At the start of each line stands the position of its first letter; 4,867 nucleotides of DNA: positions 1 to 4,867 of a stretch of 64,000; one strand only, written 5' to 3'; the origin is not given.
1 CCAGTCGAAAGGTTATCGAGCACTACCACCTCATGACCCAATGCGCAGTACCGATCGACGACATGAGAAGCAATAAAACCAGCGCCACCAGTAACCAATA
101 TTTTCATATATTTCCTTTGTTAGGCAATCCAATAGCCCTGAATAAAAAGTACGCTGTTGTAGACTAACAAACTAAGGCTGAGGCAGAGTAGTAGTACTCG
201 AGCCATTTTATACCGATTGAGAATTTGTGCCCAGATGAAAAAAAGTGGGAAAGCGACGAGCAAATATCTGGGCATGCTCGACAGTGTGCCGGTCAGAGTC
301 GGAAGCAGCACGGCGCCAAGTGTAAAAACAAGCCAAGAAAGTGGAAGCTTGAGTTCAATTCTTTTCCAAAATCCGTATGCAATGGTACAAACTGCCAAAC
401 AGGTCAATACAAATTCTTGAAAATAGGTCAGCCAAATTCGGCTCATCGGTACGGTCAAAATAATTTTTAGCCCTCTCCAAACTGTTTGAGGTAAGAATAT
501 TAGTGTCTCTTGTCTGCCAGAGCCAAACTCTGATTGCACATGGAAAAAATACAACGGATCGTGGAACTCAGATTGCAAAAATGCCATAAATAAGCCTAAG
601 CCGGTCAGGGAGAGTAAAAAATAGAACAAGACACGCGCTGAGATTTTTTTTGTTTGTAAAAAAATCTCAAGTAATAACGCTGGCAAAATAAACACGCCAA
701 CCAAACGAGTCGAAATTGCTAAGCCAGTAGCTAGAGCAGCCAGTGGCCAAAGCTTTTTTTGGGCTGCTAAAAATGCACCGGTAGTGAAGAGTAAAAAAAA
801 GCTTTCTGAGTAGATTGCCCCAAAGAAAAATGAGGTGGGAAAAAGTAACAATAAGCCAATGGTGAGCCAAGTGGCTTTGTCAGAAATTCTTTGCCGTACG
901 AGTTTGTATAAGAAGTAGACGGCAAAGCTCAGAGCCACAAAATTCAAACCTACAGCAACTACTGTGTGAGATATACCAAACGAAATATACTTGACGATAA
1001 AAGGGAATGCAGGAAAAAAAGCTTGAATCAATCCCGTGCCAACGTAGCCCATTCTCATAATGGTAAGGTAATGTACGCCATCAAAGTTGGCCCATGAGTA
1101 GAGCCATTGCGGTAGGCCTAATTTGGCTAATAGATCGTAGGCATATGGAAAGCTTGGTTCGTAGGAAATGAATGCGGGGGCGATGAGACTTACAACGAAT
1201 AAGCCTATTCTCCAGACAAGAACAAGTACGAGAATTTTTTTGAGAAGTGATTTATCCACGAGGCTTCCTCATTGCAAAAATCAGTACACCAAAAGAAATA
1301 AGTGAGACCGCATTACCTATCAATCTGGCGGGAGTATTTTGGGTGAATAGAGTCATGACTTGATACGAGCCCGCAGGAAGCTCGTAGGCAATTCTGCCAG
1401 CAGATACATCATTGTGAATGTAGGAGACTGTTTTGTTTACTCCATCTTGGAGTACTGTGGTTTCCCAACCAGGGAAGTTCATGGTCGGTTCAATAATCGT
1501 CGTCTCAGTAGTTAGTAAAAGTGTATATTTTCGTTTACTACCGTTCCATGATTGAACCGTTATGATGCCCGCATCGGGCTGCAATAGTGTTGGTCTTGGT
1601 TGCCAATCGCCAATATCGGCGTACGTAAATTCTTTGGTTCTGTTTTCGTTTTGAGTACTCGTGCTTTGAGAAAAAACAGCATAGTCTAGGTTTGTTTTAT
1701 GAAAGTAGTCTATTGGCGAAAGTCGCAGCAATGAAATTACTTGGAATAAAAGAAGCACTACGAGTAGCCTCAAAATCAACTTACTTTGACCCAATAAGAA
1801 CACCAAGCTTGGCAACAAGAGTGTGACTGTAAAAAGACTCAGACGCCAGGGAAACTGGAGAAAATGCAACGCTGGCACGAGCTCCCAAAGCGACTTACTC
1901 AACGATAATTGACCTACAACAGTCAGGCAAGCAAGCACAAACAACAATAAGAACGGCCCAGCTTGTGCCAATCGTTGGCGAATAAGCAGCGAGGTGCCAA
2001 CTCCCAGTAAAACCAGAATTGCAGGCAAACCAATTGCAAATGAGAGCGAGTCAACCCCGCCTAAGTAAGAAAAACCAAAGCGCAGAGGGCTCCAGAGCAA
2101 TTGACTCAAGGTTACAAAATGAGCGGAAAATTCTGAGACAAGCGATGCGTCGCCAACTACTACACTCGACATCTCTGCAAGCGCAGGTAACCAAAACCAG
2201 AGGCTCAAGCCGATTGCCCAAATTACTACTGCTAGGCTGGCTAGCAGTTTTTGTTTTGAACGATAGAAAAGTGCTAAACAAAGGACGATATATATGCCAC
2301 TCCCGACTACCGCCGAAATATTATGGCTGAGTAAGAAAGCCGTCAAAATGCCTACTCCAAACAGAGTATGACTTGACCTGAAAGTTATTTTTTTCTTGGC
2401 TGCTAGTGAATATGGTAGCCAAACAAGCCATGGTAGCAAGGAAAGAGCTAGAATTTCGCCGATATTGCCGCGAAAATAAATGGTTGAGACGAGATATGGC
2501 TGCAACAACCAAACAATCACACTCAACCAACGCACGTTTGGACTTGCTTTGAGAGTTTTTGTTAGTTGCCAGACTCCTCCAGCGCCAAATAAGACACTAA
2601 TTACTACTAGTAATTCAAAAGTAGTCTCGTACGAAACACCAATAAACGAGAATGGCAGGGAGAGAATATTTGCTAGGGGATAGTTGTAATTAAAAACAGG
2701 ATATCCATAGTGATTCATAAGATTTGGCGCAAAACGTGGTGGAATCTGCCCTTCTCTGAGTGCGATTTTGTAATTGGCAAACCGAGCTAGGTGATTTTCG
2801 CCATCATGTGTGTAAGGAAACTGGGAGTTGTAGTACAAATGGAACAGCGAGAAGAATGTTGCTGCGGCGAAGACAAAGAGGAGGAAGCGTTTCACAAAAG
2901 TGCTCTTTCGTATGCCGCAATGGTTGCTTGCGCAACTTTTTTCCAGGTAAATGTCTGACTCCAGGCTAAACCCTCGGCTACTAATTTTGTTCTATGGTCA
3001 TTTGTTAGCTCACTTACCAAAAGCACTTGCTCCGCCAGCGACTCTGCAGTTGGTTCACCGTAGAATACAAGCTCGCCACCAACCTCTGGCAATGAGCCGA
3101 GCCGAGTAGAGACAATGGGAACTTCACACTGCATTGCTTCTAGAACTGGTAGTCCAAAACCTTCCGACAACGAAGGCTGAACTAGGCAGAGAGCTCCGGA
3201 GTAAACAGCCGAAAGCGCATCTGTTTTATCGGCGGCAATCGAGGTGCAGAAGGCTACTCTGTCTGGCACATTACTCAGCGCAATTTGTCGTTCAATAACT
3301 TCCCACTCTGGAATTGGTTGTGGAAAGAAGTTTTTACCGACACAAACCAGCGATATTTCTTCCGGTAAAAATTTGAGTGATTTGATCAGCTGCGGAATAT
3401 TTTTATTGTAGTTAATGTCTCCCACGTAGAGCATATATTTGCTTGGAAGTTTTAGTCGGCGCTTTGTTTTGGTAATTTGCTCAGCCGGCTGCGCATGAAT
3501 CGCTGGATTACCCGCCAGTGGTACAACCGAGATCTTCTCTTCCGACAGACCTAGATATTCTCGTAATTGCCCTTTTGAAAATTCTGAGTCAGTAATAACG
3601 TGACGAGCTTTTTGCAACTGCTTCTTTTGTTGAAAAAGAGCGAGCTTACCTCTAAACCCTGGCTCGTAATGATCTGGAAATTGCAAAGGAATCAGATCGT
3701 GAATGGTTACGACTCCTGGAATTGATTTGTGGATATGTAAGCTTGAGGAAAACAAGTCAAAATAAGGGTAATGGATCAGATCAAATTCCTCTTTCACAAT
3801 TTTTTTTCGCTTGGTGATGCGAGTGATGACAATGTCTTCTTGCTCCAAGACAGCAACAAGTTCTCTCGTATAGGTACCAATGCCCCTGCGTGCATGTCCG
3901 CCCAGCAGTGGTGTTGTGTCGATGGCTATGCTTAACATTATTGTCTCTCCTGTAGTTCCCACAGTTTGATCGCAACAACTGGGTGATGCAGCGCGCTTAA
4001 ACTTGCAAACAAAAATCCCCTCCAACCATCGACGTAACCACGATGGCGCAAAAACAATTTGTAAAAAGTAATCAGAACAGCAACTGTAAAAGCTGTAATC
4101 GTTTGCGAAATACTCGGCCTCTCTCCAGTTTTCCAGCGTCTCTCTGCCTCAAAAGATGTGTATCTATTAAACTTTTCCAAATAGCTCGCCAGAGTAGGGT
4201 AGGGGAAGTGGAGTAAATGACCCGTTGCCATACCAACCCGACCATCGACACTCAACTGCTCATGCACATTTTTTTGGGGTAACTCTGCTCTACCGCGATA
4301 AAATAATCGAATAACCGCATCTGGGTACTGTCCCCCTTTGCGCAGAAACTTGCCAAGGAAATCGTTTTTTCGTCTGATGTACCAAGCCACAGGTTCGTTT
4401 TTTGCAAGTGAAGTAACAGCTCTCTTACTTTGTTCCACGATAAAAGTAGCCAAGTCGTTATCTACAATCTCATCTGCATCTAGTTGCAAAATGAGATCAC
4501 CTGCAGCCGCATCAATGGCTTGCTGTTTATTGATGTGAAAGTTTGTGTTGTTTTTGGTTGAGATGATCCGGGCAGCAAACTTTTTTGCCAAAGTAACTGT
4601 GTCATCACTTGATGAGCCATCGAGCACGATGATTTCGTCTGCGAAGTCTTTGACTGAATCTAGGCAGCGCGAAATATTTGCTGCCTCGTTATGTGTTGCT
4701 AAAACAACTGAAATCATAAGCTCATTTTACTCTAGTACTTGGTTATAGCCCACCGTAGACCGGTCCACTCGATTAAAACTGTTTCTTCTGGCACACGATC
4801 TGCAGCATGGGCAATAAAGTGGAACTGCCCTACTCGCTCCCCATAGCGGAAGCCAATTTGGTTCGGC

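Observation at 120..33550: A ~33 kb super-array of tandem GT-C membrane glycosyltransferase paralogs interleaved with lipid-carrier sugar synthases, a flippase and an LCP ligase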

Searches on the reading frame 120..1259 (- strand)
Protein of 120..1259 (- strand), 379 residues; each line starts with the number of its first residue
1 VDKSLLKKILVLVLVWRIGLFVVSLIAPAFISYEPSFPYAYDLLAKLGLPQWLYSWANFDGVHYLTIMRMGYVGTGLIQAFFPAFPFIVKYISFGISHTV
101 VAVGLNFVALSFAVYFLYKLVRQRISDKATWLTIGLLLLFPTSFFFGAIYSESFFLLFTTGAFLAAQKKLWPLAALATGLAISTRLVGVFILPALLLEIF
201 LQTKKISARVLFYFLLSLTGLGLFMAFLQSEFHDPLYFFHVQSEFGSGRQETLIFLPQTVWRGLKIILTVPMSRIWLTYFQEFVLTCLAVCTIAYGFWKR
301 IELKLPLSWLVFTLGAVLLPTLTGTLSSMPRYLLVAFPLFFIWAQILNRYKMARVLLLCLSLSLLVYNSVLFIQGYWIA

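Call 3: search_protein_families(library=pfam, proteins=[window:120-1259:-], max_evalue=0.01)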
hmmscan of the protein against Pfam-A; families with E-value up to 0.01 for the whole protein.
window:120-1259:- (379 aa): 0 families

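Call 18: search_protein_families(library=pfam, proteins=[window:120-1259:-], max_evalue=10)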
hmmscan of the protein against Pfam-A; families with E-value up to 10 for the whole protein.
window:120-1259:- (379 aa): 3 families
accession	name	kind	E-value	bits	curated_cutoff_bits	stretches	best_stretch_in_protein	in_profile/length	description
PF13231.12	PMT_2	-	0.012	16.3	26.1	1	103-226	25-156/160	Dolichyl-phosphate-mannose-protein mannosyltransferase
PF09852.15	DUF2079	-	0.3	10.6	28.2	1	91-367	57-333/459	Predicted membrane protein (DUF2079)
PF13073.11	DUF3937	-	7.1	7.3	22.5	1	264-319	12-66/72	Protein of unknown function (DUF3937)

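Call 19: search_protein_families(library=ncbifam, proteins=[window:120-1259:-], max_evalue=0.1)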
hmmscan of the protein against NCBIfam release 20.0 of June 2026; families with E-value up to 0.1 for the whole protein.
window:120-1259:- (379 aa): 2 families
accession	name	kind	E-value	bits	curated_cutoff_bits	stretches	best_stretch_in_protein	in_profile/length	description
NF046093.1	AZOBR_p60025_fam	subfamily_domain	3.2e-08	33.1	150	1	85-213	97-225/232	AZOBR_p60025 family cell surface glycopolymer formation protein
NF047440.1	LA3751_2_3_fam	subfamily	2e-06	26.9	200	1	76-376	76-386/460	LA_3751/LA_3752 family putative glycosyltransferase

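Call 57: search_solved_structures(query=window:120-1259:-, max_evalue=10)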
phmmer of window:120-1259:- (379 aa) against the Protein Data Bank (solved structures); distinct sequences matched with E-value up to 10: 0.

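Call 68: search_protein_representatives(protein=window:120-1259:-)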
Query: 379 residues. Proteins with E-value up to 0.001 (for the whole library): 8009; up to 1e-10: 3213; up to 1e-30: 380. The best 150 are listed.
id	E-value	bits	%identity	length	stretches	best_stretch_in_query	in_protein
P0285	5.2e-133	461.1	100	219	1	161-379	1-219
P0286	7.8e-88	312.4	47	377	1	9-379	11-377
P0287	2.3e-87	310.9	47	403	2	8-202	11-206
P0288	5.8e-87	309.5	46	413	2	203-379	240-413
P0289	6.0e-86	306.2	48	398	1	2-379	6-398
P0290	1.6e-85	304.8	47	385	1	5-379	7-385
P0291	9.0e-85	302.3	46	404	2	10-208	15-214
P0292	3.1e-84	300.6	47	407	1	7-379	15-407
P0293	1.3e-83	298.6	47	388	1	2-379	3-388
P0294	5.7e-83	296.4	49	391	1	10-379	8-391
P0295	5.2e-82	293.3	46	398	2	5-205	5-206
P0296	6.2e-82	293.0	44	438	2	6-232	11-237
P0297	1.2e-81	292.1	48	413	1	5-379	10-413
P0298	1.2e-81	292.0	48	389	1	6-379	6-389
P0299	2.0e-81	291.3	45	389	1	9-379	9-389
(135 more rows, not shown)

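Call 70: search_solved_structures(query=A5, max_evalue=1, show_alignments=1)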
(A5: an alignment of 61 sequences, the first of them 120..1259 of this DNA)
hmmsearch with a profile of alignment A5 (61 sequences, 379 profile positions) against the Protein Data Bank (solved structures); distinct sequences matched with E-value up to 1: 0.

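Call 71: search_protein_families(library=pfam, alignment_id=A5, max_evalue=0.001)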
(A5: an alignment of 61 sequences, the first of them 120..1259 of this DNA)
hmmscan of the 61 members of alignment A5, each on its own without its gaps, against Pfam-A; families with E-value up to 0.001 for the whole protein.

A. member 1, window:120-1259:- (379 aa): 0 families

B. families by the number of members that match (of 61 scanned): 4 families
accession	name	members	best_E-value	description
PF04188.19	Mannosyl_trans2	25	2.7e-10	Mannosyltransferase (PIG-V)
PF13231.12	PMT_2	9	2.4e-08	Dolichyl-phosphate-mannose-protein mannosyltransferase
PF09594.16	GT87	5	3.9e-05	Glycosyltransferase family 87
PF04922.18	DIE2_ALG10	1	0.00045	DIE2/ALG10 family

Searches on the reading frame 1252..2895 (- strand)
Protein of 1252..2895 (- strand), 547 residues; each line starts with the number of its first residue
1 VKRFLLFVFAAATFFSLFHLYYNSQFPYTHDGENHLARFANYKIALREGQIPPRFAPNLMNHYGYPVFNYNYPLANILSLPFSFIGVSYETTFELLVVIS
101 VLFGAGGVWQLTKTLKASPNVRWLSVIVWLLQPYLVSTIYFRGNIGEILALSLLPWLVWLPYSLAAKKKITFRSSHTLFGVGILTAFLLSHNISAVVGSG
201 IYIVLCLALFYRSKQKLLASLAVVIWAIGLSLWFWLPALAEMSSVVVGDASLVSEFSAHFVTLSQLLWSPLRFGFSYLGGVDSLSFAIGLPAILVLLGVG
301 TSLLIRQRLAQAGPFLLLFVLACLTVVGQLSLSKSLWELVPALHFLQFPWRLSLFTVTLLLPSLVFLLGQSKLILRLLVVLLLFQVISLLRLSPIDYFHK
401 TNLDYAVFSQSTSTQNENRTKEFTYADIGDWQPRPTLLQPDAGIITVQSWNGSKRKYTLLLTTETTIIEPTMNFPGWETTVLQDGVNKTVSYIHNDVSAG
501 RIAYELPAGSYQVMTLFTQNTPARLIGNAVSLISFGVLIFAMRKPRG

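Call 3: search_protein_families(library=pfam, proteins=[window:1252-2895:-], max_evalue=0.01)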
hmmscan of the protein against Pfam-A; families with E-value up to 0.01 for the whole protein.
window:1252-2895:- (547 aa): 1 family
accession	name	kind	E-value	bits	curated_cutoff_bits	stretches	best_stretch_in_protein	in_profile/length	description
PF10131.15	PTPS_related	-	3.7e-12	46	26.4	1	88-419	21-334/621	6-pyruvoyl-tetrahydropterin synthase related domain; membrane protein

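Call 19: search_protein_families(library=ncbifam, proteins=[window:1252-2895:-], max_evalue=0.1)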
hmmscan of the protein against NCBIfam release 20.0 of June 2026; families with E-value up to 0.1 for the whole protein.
window:1252-2895:- (547 aa): 0 families

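Call 21: search_solved_structures(query=A2, max_evalue=1)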
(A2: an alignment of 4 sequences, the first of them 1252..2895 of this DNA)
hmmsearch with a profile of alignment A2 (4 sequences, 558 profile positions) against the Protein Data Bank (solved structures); distinct sequences matched with E-value up to 1: 0.

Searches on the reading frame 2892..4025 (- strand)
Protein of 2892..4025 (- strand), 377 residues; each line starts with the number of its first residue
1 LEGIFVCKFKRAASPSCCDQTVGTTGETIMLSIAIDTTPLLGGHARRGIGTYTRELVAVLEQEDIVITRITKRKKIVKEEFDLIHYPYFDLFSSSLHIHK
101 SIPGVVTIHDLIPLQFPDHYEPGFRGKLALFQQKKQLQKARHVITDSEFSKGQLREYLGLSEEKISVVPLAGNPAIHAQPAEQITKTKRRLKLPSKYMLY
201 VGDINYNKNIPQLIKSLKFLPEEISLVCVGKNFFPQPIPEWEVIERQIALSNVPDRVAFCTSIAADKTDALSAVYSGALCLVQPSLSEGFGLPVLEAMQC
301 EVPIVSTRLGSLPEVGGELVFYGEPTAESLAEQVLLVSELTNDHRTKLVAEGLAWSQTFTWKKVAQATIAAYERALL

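Call 3: search_protein_families(library=pfam, proteins=[window:2892-4025:-], max_evalue=0.01)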
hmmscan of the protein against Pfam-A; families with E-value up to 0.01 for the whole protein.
window:2892-4025:- (377 aa): 5 families
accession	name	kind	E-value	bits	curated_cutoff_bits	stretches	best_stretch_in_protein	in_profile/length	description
PF00534.26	Glycos_transf_1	-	2.6e-21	76.3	26.4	1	188-348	8-165/172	Glycosyl transferases group 1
PF13692.12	Glyco_trans_1_4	-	2e-18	67.4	27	1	196-335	2-137/142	Glycosyl transferases group 1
PF13439.12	Glyco_transf_4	-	3.3e-13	50.5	28.5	1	73-169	65-163/170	Glycosyltransferase Family 4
PF13579.12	Glyco_trans_4_4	-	2.2e-08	35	29.7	1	77-170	68-157/158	Glycosyl transferase 4-like domain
PF20706.3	GT4-conflict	-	7.8e-05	22.3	26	1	269-306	273-310/385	Family 4 Glycosyltransferase in conflict systems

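Call 63: search_protein_families(library=ncbifam, proteins=[window:2892-4025:-], max_evalue=0.00001)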
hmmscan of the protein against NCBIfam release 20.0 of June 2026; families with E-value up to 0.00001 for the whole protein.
window:2892-4025:- (377 aa): 13 families
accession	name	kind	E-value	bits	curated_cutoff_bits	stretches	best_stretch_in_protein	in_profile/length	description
TIGR02149.1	glgA_Coryne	subfamily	1.7e-23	83.4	302.4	1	98-374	103-389/391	glycogen synthase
TIGR04047.1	MSMEG_0565_glyc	hypoth_equivalog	1e-16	61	259.85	1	133-373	132-372/373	MSMEG_0565 family glycosyltransferase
NF047684.1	TeichurnBiosyTuaC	equivalog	6.6e-14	51.6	550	1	132-334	157-348/391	teichuronic acid biosynthesis protein TuaC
TIGR03449.1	mycothiol_MshA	equivalog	1.7e-13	50.3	462.5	1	79-376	101-404/406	D-inositol-3-phosphate glycosyltransferase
NF053787.1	GlcN_PG_synth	equivalog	1.2e-12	47.4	480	1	163-374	164-358/361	N-acetylglucosaminyl phosphatidylglycerol synthase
TIGR03999.1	thiol_BshA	equivalog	1.9e-11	43.5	273.7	1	138-316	143-311/375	N-acetyl-alpha-D-glucosaminyl L-malate synthase BshA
NF041010.1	glycosy_Agl16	equivalog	3.3e-11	42.7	575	1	123-374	117-350/352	glycosylation protein Agl16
TIGR04157.1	glyco_rSAM_CFB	subfamily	4.7e-10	39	400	1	132-314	162-337/406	TIGR04157 family glycosyltransferase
NF038295.1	EPS_HpsP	equivalog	1.9e-08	33.7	550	1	152-374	166-386/388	hormogonium polysaccharide biosynthesis glycosyltransferase HpsP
NF012028.0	PRK15484.1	subfamily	8.6e-08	31.7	618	1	135-367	135-370/380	lipopolysaccharide N-acetylglucosaminyltransferase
NF041876.1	EPS_EpsE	equivalog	1.1e-07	31.5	400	1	240-315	261-333/389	exopolysaccharide biosynthesis GT4 family glycosyltransferase EpsE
TIGR03088.1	stp2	hypoth_equivalog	6e-07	28.8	409.05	1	266-320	262-320/374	TIGR03088 family PEP-CTERM/XrtA system glycosyltransferase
NF049987.1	DaglGlyslTfaseDgs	equivalog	9.8e-07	28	500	1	48-375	17-327/332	processive diacylglycerol alpha-glucosyltransferase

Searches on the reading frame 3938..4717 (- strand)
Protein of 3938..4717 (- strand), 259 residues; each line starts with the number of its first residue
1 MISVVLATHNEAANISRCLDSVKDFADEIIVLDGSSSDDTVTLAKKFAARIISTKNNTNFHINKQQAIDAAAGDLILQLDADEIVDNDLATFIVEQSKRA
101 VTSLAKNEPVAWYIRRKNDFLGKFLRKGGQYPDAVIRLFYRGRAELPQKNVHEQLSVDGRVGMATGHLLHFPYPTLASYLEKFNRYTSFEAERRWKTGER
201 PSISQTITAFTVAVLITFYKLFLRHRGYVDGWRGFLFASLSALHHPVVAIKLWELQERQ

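Call 3: search_protein_families(library=pfam, proteins=[window:3938-4717:-], max_evalue=0.01)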
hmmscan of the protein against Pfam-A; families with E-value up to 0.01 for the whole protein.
window:3938-4717:- (259 aa): 2 families
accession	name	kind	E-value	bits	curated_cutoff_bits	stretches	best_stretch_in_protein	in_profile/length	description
PF00535.33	Glycos_transf_2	-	1.6e-18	67.7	23.3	1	3-90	1-96/168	Glycosyl transferase family 2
PF13704.12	Glyco_tranf_2_4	-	0.00025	21.9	27.5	1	9-88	1-87/98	Glycosyl transferase family 2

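Call 38: find_encoding_contigs(protein=window:3938-4717:-, flank=10000, max_places=3)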
Protein window:3938-4717:- (259 aa): 8 contigs read that carry it; 3 places shown.
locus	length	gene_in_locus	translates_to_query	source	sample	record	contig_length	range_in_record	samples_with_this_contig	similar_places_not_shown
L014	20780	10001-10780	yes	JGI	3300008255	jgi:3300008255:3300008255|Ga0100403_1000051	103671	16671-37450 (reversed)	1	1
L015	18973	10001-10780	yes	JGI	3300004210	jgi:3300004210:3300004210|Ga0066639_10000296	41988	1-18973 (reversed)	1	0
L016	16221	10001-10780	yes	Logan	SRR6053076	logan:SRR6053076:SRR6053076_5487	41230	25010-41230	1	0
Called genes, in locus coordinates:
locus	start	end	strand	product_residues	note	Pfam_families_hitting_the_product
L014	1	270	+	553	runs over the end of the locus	PF02366:PMT (weak), PF13231:PMT_2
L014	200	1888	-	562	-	PF10131:PTPS_related (weak)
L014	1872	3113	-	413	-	-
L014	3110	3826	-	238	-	PF00535:Glycos_transf_2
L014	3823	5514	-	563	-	-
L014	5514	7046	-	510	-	PF13231:PMT_2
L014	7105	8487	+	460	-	-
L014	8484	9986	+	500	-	-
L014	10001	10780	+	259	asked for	PF00535:Glycos_transf_2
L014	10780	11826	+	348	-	PF13439:Glyco_transf_4, PF13579:Glyco_trans_4_4, PF00534:Glycos_transf_1, PF13692:Glyco_trans_1_4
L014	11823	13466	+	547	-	PF10131:PTPS_related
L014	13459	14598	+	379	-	-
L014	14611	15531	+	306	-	PF01073:3Beta_HSD, PF01370:Epimerase, PF02719:Polysacc_synt_2, PF04321:RmlD_sub_bind, PF13460:NAD_binding_10 (weak), PF16363:GDP_Man_Dehyd, PF07993:NAD_binding_4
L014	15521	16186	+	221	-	PF00535:Glycos_transf_2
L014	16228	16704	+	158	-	-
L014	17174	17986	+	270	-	PF00535:Glycos_transf_2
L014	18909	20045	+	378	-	PF13439:Glyco_transf_4 (weak), PF13579:Glyco_trans_4_4 (weak), PF20706:GT4-conflict (weak), PF00534:Glycos_transf_1, PF13692:Glyco_trans_1_4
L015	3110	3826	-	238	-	PF00535:Glycos_transf_2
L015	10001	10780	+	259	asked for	PF00535:Glycos_transf_2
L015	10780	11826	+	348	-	PF13439:Glyco_transf_4, PF13579:Glyco_trans_4_4, PF00534:Glycos_transf_1, PF13692:Glyco_trans_1_4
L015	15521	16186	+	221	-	PF00535:Glycos_transf_2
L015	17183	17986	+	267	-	PF00535:Glycos_transf_2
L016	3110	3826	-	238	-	PF00535:Glycos_transf_2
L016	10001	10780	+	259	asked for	PF00535:Glycos_transf_2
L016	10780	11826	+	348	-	PF13439:Glyco_transf_4, PF13579:Glyco_trans_4_4, PF00534:Glycos_transf_1, PF13692:Glyco_trans_1_4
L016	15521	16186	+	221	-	PF00535:Glycos_transf_2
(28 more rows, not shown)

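Call 63: search_protein_families(library=ncbifam, proteins=[window:3938-4717:-], max_evalue=0.00001)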
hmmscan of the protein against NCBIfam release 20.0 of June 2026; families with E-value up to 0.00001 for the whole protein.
window:3938-4717:- (259 aa): 7 families
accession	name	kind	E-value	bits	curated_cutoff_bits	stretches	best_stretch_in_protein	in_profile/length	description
TIGR04283.1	glyco_like_mftF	equivalog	9.8e-12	44.9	182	1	2-96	1-96/221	TIGR04283 family arsenosugar biosynthesis glycosyltransferase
TIGR04195.1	S_glycosyl_SunS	equivalog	4.4e-11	42.3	350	1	5-87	62-146/421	SunS family peptide S-glycosyltransferase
TIGR03937.1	PgaC_IcaA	equivalog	1.9e-08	33.7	422.3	1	1-100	46-153/407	poly-beta-1,6-N-acetyl-D-glucosamine synthase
TIGR04182.1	glyco_TIGR04182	equivalog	5.9e-08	32.4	325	1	2-93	2-93/293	S-layer glycoprotein N-glycosyltransferase AglJ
NF010496.0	PRK13915.1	equivalog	8.2e-08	31.7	262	1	2-83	33-127/307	glucosyl-3-phosphoglycerate synthase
NF050050.1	ProtGlycPglI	equivalog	3.1e-07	30.1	500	1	2-102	4-113/306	GalNAc(5)-diNAcBac-PP-undecaprenol beta-1,3-glucosyltransferase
NF041875.1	EPS_EpsD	equivalog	6.5e-06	25.8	370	1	2-89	1-96/325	exopolysaccharide biosynthesis glycosyltransferase EpsD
